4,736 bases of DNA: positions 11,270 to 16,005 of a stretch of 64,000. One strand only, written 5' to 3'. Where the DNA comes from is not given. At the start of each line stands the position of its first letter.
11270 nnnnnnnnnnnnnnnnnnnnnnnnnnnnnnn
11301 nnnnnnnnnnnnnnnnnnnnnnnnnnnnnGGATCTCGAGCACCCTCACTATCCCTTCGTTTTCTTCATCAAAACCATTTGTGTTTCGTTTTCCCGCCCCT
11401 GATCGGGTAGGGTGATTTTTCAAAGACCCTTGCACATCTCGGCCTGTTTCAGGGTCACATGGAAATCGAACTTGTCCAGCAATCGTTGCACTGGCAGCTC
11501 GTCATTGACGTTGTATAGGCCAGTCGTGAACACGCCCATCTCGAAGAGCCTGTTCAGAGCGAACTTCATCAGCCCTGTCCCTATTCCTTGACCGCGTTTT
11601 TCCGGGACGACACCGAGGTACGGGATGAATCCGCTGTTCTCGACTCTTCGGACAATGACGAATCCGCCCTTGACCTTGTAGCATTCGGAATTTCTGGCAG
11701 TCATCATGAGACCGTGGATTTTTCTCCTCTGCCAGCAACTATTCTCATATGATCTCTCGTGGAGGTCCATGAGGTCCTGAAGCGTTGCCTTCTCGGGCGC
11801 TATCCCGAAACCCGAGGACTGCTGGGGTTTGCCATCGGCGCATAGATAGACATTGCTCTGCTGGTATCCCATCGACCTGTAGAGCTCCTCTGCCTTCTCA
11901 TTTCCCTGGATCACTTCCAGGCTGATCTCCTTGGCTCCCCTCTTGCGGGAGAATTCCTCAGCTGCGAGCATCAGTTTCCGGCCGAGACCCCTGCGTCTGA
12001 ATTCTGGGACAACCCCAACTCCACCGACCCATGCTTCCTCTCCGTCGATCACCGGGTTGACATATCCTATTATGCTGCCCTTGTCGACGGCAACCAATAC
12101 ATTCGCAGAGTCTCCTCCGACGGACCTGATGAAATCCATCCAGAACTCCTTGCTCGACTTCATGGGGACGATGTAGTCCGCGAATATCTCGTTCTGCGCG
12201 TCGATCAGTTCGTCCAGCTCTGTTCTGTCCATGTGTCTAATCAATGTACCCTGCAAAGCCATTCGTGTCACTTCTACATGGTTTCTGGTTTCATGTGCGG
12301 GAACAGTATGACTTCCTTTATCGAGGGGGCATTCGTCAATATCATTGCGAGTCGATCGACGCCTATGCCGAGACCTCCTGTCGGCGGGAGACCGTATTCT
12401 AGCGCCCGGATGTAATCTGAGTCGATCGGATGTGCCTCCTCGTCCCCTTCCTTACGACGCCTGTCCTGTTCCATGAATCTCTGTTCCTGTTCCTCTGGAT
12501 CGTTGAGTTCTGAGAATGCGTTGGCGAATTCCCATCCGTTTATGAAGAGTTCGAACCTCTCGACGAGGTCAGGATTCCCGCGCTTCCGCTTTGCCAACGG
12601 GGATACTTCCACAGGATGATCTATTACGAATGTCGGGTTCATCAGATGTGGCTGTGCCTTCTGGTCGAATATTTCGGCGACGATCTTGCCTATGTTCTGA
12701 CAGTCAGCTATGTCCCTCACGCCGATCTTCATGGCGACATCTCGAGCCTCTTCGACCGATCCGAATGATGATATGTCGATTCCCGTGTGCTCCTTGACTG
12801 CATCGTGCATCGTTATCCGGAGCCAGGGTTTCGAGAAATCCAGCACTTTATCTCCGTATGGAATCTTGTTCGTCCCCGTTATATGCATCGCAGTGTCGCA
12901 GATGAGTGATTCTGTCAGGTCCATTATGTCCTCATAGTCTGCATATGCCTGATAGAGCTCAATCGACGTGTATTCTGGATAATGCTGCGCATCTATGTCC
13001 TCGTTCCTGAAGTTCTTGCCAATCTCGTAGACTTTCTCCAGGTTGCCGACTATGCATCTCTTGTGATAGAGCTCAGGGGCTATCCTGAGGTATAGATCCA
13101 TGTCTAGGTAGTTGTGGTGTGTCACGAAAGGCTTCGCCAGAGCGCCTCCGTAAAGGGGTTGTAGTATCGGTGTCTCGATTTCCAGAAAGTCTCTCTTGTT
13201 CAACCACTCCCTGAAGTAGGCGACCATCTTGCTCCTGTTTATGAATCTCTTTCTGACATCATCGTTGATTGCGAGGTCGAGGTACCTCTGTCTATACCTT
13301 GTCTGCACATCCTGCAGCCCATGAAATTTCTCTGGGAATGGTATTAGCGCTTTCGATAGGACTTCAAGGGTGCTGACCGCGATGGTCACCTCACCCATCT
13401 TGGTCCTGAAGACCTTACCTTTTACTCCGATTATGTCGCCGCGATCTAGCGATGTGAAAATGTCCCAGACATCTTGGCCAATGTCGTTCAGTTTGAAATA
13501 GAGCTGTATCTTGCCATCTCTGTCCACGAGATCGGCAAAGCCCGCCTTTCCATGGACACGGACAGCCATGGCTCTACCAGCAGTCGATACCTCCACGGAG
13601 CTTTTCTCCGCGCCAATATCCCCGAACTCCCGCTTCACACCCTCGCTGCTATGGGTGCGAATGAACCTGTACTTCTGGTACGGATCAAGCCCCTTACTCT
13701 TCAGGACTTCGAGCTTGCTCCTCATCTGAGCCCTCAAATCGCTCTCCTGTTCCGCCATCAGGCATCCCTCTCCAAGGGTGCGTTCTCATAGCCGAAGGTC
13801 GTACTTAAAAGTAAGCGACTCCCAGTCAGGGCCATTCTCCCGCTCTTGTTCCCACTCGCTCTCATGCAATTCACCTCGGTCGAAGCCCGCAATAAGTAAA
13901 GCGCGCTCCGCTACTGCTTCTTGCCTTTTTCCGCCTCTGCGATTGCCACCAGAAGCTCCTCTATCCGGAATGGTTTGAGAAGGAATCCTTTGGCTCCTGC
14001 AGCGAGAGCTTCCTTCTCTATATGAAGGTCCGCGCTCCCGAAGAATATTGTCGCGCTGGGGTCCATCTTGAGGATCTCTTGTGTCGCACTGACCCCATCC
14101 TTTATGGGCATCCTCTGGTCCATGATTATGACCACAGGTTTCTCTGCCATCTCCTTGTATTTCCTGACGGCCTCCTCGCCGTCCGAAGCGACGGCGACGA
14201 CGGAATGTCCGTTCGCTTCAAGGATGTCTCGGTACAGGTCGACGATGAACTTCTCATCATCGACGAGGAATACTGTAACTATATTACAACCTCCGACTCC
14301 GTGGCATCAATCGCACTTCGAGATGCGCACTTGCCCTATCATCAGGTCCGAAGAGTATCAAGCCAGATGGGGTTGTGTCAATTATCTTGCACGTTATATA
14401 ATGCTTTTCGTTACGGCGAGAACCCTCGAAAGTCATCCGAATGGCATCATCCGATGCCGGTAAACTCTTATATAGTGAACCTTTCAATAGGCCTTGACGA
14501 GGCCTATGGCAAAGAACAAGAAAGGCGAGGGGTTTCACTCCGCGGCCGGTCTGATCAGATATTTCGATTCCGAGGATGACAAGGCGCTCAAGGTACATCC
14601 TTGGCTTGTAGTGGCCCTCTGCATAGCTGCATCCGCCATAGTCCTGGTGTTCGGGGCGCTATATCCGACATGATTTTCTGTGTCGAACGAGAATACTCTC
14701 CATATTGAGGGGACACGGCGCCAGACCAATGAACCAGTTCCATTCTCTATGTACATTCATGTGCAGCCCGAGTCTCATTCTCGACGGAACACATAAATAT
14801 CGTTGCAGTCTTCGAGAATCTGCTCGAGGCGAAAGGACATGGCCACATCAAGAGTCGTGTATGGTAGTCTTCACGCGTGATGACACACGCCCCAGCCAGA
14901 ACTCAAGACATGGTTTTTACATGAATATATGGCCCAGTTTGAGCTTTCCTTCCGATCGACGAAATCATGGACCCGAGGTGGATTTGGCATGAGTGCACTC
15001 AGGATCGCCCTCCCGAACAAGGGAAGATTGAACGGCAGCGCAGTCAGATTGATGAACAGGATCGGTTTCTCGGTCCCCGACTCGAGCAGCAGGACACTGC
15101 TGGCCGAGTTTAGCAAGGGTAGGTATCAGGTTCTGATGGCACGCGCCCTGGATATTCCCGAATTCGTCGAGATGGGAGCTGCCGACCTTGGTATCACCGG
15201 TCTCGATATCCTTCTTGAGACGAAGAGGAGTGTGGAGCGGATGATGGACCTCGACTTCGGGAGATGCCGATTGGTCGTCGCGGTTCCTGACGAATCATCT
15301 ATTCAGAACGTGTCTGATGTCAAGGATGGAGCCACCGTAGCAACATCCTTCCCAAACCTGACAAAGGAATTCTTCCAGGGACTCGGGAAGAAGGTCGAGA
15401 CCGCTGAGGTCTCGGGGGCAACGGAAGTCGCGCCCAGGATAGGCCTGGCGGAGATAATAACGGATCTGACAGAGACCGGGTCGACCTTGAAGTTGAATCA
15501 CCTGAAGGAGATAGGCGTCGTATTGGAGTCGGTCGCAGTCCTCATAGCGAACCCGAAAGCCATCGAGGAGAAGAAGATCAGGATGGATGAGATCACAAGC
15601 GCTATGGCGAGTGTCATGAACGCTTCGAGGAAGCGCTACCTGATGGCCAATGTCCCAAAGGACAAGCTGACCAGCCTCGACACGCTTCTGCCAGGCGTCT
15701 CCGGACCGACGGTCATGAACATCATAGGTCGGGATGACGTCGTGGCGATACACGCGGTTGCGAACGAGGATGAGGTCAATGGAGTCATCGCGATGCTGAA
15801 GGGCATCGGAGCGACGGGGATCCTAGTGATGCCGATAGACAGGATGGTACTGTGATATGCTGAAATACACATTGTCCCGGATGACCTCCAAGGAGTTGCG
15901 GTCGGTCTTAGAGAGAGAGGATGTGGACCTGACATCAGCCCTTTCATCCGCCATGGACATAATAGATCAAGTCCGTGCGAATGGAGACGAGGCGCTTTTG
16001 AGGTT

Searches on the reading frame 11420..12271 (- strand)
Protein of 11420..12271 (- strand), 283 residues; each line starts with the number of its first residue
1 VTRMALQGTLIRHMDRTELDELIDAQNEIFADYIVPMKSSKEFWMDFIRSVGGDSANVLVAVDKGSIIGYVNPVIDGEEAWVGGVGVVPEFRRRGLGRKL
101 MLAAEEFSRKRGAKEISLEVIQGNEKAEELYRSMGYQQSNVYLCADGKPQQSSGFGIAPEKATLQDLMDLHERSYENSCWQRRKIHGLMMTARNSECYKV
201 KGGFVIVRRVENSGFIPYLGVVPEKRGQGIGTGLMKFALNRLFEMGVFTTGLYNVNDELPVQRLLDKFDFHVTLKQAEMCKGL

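Call 71: search_protein_families(library=pfam, proteins=[window:11420-12271:-], max_evalue=0.000001)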
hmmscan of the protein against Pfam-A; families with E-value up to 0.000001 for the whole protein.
window:11420-12271:- (283 aa): 5 families
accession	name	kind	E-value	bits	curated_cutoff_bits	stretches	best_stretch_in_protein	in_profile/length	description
PF00583.31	Acetyltransf_1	-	5.8e-27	94.7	20.7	1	36-136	14-116/116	Acetyltransferase (GNAT) family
PF13508.13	Acetyltransf_7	-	2.3e-22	79.6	27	1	55-137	2-83/84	Acetyltransferase (GNAT) domain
PF13673.13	Acetyltransf_10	-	6.6e-16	58.9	23.6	1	54-147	29-118/128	Acetyltransferase (GNAT) domain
PF13527.13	Acetyltransf_9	-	1.2e-11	45.1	25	0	11-137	2-125/127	Acetyltransferase (GNAT) domain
PF08445.16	FR47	-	1e-09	38.7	22.1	1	82-139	24-80/86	FR47-like protein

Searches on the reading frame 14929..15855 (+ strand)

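Call 71: search_protein_families(library=pfam, proteins=[window:14929-15855:+], max_evalue=0.000001)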
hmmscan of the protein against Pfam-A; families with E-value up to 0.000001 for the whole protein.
window:14929-15855:+ (308 aa): 2 families
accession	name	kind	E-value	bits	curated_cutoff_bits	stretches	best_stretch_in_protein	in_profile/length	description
PF01634.23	HisG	-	4.1e-52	176.7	25.5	1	72-226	1-156/158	ATP phosphoribosyltransferase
PF08029.16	HisG_C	-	2e-20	73.1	23.5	1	232-304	1-72/73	HisG, C-terminal domain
